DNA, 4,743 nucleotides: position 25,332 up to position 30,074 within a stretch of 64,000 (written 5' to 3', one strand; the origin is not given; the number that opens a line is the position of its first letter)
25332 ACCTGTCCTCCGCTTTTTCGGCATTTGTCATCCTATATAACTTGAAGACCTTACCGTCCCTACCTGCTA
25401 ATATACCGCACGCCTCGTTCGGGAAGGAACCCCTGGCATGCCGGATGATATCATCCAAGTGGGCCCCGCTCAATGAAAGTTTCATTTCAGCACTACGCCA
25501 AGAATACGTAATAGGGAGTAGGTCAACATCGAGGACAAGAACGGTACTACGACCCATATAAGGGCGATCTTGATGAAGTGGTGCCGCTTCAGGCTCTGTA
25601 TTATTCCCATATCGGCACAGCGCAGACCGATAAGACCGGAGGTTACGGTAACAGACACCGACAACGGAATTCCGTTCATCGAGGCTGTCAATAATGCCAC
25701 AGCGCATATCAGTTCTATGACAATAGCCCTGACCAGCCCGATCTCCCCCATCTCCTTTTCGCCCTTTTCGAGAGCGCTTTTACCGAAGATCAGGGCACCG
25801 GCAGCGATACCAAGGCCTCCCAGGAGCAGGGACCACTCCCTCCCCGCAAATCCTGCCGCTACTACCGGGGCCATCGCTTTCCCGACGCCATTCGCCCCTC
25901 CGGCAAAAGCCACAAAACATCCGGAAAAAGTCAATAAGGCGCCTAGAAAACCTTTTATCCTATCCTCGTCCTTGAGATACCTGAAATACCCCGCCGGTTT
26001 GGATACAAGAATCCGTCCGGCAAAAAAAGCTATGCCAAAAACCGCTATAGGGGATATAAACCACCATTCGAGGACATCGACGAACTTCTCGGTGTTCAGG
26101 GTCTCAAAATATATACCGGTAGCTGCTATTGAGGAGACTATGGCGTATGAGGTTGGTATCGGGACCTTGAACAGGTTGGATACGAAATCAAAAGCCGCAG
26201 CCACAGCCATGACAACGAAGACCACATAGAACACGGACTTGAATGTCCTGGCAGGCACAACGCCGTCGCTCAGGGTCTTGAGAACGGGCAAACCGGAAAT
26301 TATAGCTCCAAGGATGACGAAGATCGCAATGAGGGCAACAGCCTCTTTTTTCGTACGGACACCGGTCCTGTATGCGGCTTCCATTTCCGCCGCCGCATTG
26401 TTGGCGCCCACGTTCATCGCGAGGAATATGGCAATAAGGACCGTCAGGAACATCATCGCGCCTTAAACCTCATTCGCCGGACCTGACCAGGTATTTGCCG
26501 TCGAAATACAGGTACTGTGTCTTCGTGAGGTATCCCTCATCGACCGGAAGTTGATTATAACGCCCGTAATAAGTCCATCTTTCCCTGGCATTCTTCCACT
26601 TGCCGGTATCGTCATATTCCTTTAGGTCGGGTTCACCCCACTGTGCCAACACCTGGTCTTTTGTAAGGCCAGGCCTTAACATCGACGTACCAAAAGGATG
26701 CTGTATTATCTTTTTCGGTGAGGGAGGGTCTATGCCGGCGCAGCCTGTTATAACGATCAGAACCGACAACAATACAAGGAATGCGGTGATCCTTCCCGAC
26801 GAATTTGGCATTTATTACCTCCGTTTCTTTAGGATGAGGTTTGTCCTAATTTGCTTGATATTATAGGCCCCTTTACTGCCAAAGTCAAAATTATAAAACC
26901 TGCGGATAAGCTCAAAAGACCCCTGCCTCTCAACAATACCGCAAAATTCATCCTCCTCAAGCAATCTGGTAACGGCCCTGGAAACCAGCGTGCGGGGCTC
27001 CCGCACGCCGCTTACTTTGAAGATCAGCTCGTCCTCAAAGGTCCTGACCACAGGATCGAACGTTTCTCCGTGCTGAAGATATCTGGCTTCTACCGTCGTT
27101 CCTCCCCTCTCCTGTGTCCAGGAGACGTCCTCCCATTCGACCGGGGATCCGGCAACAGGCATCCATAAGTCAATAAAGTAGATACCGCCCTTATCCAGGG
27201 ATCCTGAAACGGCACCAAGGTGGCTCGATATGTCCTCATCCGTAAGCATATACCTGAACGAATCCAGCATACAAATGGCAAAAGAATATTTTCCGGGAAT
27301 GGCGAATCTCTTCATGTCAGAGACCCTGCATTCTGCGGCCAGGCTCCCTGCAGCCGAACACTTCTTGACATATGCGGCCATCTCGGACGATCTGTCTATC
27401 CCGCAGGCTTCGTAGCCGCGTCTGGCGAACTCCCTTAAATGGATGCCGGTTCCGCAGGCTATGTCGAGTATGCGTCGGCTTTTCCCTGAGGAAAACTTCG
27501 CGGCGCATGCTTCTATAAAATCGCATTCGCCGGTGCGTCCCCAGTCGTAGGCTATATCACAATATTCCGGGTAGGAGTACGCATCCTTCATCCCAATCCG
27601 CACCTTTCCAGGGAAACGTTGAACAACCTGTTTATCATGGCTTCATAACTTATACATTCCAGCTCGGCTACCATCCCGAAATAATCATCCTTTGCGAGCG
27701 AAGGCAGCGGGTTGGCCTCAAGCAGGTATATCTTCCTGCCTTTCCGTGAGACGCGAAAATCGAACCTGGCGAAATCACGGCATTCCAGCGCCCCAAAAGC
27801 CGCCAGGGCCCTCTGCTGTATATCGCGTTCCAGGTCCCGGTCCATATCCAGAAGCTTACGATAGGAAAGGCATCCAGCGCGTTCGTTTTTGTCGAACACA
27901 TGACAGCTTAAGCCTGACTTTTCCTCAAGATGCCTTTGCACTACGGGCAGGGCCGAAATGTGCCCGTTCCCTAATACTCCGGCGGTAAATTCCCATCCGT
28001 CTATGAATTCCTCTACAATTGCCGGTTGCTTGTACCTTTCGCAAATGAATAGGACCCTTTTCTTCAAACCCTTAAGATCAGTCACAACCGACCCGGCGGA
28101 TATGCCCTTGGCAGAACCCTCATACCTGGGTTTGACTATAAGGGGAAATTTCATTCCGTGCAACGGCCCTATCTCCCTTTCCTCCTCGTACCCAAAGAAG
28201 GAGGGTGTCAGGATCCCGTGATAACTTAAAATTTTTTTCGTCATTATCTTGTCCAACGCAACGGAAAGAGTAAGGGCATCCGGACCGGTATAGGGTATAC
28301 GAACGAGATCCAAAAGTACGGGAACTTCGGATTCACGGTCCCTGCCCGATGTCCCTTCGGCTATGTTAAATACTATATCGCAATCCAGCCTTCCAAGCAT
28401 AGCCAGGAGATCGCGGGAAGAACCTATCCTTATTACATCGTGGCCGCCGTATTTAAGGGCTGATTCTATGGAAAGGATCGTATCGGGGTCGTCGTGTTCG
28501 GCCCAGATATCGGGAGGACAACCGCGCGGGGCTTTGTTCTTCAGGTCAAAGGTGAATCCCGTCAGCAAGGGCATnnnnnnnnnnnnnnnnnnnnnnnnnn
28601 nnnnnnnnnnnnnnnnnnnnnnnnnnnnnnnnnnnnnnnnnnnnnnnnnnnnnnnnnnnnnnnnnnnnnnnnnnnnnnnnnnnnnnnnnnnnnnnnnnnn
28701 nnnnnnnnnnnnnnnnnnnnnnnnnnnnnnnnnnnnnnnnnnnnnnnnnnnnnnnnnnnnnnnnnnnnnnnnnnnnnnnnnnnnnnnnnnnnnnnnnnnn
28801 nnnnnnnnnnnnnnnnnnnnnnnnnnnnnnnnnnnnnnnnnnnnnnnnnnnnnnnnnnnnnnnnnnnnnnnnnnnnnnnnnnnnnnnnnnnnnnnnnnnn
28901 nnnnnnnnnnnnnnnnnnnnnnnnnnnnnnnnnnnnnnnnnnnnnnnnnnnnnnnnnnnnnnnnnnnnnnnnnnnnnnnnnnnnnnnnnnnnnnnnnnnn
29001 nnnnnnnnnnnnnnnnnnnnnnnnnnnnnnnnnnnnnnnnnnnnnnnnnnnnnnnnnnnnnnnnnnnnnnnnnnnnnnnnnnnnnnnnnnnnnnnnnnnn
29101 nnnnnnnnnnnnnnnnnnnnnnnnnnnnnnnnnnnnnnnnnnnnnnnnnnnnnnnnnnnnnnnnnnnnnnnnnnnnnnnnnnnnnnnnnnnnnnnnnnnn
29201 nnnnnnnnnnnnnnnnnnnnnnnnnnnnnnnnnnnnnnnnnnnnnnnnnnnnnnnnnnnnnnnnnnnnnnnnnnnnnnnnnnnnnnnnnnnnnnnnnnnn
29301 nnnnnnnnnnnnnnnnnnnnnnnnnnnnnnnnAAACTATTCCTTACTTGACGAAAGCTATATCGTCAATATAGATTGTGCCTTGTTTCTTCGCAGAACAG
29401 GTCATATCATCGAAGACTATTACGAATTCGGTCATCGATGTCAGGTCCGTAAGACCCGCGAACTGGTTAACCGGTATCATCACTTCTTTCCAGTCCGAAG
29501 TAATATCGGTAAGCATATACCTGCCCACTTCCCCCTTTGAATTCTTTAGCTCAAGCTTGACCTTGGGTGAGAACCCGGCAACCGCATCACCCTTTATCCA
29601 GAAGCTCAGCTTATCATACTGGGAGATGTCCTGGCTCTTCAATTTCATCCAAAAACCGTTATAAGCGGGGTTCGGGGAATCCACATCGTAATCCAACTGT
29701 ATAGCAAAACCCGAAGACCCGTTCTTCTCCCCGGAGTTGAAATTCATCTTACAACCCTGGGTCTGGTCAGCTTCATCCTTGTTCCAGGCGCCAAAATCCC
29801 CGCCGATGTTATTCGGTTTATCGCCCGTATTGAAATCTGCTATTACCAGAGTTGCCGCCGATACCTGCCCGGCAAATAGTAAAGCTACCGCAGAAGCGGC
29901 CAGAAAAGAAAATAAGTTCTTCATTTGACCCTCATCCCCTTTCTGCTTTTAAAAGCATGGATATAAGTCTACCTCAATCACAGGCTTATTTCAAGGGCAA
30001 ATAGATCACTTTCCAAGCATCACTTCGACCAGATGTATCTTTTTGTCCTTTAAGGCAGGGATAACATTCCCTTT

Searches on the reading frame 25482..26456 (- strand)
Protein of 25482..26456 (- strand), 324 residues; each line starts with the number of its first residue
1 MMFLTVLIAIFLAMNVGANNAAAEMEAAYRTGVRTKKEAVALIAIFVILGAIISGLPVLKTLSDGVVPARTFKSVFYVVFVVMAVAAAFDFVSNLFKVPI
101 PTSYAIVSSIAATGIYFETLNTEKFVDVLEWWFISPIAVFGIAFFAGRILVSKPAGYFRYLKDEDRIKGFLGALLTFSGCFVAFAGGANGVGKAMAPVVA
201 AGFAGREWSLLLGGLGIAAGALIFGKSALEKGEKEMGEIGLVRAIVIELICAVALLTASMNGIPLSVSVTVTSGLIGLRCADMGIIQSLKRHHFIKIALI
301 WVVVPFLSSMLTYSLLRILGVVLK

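Call 41: search_protein_families(library=pfam, proteins=[window:25482-26456:-], max_evalue=0.00001)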
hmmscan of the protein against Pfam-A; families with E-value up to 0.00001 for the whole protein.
window:25482-26456:- (324 aa): 1 family
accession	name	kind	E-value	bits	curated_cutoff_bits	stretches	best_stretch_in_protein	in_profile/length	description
PF01384.25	PHO4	-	4.7e-40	138.1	33.7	1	16-309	1-347/350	Phosphate transporter family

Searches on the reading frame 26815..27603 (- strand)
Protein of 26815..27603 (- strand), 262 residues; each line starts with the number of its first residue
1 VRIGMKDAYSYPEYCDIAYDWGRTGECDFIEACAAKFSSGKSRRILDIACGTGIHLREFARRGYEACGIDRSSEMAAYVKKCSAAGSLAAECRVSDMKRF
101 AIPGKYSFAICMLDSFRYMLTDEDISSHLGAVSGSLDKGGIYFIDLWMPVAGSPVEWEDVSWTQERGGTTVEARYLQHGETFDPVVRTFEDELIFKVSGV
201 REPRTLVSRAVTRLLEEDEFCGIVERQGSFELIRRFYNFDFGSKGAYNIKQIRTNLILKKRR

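Call 41: search_protein_families(library=pfam, proteins=[window:26815-27603:-], max_evalue=0.00001)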
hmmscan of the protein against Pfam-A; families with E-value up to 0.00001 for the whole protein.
window:26815-27603:- (262 aa): 3 families
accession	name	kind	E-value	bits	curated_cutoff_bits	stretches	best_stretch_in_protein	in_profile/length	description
PF13649.12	Methyltransf_25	-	6.5e-13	49.6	27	1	45-140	1-97/97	Methyltransferase domain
PF08241.18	Methyltransf_11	-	3.9e-09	37.5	21.2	1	46-144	1-95/95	Methyltransferase domain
PF13489.12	Methyltransf_23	-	1.4e-07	31.8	27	1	27-91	10-61/164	Methyltransferase domain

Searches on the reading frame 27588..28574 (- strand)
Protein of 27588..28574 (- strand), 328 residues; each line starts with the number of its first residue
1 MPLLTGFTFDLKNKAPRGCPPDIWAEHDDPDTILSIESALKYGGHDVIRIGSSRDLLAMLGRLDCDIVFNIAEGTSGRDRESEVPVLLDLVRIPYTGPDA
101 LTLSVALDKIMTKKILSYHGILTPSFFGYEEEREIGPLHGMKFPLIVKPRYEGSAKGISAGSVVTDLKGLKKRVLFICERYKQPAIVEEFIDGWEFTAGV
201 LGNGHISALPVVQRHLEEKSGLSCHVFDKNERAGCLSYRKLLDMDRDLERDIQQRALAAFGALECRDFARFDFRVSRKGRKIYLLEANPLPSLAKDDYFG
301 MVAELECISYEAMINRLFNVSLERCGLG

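Call 41: search_protein_families(library=pfam, proteins=[window:27588-28574:-], max_evalue=0.00001)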
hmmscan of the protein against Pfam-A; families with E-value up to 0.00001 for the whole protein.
window:27588-28574:- (328 aa): 1 family
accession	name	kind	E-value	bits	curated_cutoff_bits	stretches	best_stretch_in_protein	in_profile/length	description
PF07478.18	Dala_Dala_lig_C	-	2.8e-23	83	24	1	140-318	34-203/204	D-ala D-ala ligase C-terminus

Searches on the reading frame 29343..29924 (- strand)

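Call 41: search_protein_families(library=pfam, proteins=[window:29343-29924:-], max_evalue=0.00001)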
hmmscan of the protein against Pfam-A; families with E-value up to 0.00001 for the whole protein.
window:29343-29924:- (193 aa): 1 family
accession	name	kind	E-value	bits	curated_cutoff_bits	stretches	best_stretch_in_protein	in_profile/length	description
PF03425.19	CBM_11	-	7e-10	39.7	27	1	43-161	25-141/182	Carbohydrate binding domain (family 11)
